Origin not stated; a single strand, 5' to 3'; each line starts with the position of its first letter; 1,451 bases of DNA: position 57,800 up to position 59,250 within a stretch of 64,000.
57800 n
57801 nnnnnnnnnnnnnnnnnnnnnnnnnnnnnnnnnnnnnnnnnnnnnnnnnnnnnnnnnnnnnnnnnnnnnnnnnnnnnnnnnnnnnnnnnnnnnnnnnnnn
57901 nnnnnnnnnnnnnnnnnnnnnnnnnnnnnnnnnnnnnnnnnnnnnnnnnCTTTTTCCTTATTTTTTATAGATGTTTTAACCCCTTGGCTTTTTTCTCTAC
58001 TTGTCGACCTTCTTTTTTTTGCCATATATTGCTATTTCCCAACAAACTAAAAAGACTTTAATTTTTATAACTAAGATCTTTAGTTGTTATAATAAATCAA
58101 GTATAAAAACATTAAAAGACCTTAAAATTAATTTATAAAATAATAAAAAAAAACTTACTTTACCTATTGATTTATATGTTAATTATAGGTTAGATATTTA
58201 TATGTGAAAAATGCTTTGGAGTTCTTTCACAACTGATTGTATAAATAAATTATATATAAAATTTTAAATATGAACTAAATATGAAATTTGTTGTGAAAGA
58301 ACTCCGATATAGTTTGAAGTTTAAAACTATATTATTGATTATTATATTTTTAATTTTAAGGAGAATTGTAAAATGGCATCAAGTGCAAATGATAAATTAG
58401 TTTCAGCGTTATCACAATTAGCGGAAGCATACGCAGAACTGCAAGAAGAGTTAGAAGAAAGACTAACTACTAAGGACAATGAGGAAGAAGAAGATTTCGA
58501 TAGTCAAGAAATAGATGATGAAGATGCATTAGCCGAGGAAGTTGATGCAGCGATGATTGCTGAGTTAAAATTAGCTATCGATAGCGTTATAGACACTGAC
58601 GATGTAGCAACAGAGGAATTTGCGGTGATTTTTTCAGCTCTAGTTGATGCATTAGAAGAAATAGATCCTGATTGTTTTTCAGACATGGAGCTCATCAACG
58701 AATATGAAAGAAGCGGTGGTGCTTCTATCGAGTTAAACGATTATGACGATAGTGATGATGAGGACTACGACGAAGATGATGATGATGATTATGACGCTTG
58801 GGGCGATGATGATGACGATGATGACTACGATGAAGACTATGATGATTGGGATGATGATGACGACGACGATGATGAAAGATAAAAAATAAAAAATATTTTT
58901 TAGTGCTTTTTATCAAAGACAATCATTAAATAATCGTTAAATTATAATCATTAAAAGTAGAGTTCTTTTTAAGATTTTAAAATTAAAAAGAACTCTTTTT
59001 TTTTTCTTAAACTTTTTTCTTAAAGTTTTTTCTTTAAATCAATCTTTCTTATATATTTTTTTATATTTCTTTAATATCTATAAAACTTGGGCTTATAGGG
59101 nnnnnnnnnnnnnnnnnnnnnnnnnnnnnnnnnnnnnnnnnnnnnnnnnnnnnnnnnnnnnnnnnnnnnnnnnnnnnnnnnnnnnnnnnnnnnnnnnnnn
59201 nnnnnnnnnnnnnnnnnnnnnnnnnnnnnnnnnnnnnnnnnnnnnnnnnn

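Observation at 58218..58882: Hyper-acidic 169-aa protein (DNA-mimic-like composition) behind a promoter bracketed by a 16-bp perfect inverted repeat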

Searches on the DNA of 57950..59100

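Call 68: search_rna_families(source=window, start=57950, end=59100, threshold=evalue, max_evalue=1)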
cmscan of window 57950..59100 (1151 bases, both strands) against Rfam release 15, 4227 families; matches with E-value up to 1: 6.
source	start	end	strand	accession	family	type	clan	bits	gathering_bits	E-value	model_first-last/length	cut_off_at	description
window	58816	58868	+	RF00284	SNORD74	Gene; snRNA; snoRNA; CD-box;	CL00069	18.9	41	0.3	1-80/80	no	Small nucleolar RNA SNORD74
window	58511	58565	+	RF01139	sR2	Gene; snRNA; snoRNA; CD-box;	-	18.8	42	0.16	1-57/57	no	Small nucleolar RNA sR2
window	58478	58547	+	RF01306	sR52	Gene; snRNA; snoRNA; CD-box;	-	17.9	50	0.5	1-60/60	no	Small nucleolar RNA sR52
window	58752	58810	+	RF01304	sR5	Gene; snRNA; snoRNA; CD-box;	-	17.6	40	0.22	1-53/53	no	Small nucleolar RNA sR5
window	58814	58874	+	RF01139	sR2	Gene; snRNA; snoRNA; CD-box;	-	15.8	42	0.93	1-57/57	no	Small nucleolar RNA sR2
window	58814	58877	+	RF01134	sR30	Gene; snRNA; snoRNA; CD-box;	-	15.3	38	0.46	1-57/57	no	Small nucleolar RNA sR30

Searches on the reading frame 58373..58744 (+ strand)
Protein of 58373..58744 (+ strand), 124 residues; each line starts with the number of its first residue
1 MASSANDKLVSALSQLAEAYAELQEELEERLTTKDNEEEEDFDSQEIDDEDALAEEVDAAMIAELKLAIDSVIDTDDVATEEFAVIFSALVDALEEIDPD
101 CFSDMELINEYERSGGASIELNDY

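Call 10: find_homologous_proteins(query=window:58373-58744:+, max_evalue=0.01)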
Query seq(124 aa) (124 aa): 4 proteins with E <= 0.01 among 104 candidates.
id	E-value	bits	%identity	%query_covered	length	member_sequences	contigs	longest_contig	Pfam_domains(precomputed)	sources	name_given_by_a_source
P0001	1.7e-64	233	100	100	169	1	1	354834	-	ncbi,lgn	ncbi:MAG: hypothetical protein ACOX3T_05670 [Bdellovibrionota bacterium]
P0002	5.8e-36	141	81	83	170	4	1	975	-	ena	-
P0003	2.7e-30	123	67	86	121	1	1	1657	-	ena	-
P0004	1.5e-10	59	53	64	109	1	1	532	-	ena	-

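Call 12: find_encoding_contigs(protein=P0002, flank=5000)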
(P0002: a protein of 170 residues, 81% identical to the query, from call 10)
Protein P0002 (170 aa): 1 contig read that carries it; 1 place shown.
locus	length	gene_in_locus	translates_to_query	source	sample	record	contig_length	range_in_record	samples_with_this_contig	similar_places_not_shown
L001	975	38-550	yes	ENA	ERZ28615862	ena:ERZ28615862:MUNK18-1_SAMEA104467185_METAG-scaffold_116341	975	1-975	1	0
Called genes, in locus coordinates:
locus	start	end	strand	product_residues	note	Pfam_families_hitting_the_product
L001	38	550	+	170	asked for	-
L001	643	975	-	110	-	PF03279:Lip_A_acyltrans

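Call 13: find_encoding_contigs(protein=P0003, flank=5000)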
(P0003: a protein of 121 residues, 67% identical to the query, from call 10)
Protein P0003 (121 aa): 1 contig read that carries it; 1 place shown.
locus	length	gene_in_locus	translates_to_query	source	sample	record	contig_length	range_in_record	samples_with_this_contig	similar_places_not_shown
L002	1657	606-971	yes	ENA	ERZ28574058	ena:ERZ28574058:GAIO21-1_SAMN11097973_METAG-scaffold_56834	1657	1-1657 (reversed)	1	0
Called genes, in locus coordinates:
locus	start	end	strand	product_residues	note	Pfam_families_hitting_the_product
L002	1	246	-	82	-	?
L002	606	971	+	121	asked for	-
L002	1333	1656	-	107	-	?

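Call 14: find_encoding_contigs(protein=P0004, flank=5000)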
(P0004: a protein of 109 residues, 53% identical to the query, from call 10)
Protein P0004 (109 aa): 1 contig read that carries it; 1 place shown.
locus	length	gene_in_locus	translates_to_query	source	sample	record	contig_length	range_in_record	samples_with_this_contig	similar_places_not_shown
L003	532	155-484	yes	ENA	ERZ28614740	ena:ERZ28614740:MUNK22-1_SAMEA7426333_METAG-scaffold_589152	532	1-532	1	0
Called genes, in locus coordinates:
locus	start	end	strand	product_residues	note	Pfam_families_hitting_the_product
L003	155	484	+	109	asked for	-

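Call 30: search_protein_representatives(alignment_id=A1)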
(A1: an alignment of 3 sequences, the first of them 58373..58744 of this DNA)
Query: 3 sequences, 124 profile positions. Proteins with E-value up to 0.001 (for the whole library): 60; up to 1e-10: 26; up to 1e-30: 3. The best 60 are listed.
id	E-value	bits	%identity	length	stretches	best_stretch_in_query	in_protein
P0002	5.0e-57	207.7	-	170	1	1-124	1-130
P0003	5.0e-41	156.0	-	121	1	1-88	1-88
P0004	8.6e-32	126.2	-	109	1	3-88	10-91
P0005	1.3e-20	90.1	-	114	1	2-104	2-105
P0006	7.3e-20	87.6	-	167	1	1-108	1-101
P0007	3.5e-19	85.4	-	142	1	1-120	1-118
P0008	6.2e-19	84.6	-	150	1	1-116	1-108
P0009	2.3e-17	79.6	-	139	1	3-122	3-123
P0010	2.3e-17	79.6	-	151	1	1-119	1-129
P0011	3.0e-17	79.2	-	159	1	1-114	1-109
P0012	7.1e-17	78.0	-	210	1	1-123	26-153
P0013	2.0e-16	76.5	-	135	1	1-121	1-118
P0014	5.2e-15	72.0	-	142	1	4-121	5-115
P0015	9.6e-15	71.1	-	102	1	5-113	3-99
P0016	3.9e-14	69.1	-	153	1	1-122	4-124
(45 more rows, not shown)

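Call 90: find_related_loci(query=A1, collection=metagenome_contigs, flank=3000)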
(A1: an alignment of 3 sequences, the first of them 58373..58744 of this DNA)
Query A1 (124 aa) in metagenome_contigs; peptide patterns used: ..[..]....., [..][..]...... (x = any residue, [..] = any of these).
600 stretches matched a pattern, but none encodes a relative of the query by tblastn (E <= 1e-3).

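Call 91: search_dna_similar(query=window:58373-58744:+, collection=phages, mode=protein, max_evalue=0.01)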
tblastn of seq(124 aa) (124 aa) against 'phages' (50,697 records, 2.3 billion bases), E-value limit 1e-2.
No match.

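Call 92: search_dna_similar(query=window:58373-58744:+, collection=plasmids, mode=protein, max_evalue=0.01)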
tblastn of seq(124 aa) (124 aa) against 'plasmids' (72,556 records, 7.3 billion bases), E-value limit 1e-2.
No match.
